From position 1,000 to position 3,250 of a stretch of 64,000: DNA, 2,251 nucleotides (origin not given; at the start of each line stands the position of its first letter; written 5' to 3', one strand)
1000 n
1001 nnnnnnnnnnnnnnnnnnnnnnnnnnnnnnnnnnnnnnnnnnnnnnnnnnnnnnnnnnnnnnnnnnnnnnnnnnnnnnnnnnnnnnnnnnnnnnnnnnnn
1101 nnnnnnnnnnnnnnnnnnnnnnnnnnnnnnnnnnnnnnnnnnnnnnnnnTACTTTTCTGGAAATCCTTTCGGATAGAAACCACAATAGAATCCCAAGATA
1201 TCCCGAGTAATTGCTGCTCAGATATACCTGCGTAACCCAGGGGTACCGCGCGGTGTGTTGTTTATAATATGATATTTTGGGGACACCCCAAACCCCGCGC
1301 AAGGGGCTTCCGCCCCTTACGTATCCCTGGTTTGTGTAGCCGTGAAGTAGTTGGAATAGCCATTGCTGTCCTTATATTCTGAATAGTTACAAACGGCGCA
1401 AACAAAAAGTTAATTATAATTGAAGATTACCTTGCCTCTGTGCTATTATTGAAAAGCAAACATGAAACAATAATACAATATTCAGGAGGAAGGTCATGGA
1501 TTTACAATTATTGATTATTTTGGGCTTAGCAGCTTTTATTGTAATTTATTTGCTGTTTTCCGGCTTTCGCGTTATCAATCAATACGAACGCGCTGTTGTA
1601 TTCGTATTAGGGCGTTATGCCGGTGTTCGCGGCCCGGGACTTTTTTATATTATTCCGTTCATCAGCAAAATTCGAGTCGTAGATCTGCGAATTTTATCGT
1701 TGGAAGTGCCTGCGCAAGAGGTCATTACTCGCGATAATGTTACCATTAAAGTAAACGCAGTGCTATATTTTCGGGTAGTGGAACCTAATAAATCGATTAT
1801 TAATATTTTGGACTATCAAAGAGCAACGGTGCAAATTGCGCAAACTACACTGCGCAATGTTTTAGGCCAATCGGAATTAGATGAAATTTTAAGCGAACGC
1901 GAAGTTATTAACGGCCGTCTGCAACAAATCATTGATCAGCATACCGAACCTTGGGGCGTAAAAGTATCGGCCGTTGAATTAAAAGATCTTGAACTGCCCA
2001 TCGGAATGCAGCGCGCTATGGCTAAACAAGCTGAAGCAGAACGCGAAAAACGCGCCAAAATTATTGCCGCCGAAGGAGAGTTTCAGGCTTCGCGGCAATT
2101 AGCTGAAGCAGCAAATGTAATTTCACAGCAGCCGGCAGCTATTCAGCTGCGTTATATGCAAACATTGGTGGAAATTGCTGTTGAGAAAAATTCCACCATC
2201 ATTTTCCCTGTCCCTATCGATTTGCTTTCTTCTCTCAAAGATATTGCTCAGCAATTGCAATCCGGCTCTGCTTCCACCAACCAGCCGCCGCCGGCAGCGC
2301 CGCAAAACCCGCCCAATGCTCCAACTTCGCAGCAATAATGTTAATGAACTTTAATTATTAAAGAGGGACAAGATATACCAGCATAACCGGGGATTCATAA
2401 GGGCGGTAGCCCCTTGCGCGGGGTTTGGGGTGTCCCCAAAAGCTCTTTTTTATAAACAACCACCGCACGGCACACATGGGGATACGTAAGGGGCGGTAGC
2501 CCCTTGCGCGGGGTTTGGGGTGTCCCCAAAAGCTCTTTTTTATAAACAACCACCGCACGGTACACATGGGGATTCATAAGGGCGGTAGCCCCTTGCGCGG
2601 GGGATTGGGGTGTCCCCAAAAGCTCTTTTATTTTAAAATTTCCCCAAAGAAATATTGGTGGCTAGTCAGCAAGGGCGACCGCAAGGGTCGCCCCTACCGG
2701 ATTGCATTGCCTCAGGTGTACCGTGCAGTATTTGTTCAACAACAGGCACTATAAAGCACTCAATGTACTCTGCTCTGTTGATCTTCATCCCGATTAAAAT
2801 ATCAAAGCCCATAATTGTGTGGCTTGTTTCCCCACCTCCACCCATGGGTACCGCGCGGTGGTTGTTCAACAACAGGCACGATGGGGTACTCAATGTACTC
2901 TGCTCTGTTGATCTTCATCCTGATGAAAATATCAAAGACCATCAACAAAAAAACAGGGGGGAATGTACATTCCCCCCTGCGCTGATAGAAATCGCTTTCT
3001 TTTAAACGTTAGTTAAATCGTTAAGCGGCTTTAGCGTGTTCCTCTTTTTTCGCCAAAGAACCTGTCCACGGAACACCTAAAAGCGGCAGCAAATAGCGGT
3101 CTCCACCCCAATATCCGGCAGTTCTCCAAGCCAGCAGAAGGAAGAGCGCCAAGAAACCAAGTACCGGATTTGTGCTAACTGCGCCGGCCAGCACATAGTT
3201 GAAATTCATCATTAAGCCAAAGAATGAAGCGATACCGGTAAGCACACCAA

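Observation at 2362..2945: Tandemly amplified repeat array between the SPFH gene and the DoxX terminator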

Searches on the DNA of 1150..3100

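Call 17: search_rna_families(source=window, start=1150, end=3100, threshold=evalue, max_evalue=5)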
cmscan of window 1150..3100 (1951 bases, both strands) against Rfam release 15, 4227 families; matches with E-value up to 5: 5.
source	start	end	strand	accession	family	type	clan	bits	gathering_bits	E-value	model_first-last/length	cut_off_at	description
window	2941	3052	-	RF00558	L20_leader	Cis-reg; leader;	-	20.5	58.7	0.53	1-127/127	no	Ribosomal protein L20 leader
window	2944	3060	-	RF02969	DUF3800-I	Gene; sRNA;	-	20.2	44.2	4.6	1-115/115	no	DUF3800-I RNA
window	2948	3017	-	RF02551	DapZ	Cis-reg;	-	19.8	56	2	1-78/78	no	ABC transporter regulator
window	1412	1516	+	RF04134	MIR7504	Gene; miRNA;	-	19.3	83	4.1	1-124/124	no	MIR7504 microRNA precursor family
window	2573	2699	+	RF02983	Fibrobacter-1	Gene; sRNA;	-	18.7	77.9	1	1-102/102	no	Fibrobacter-1 RNA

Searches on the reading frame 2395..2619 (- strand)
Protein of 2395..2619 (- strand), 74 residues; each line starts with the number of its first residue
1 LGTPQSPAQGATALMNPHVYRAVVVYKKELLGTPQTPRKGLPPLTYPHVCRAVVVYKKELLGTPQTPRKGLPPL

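Call 59: search_protein_families(library=pfam, proteins=[window:2395-2619:-], max_evalue=0.01)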
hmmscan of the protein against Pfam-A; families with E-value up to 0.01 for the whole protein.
window:2395-2619:- (74 aa): 1 family
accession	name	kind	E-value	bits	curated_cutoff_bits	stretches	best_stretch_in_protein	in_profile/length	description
PF18006.6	SepRS_C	-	0.00017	22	26.9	0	23-37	3-17/31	O-phosphoseryl-tRNA synthetase C-terminal domain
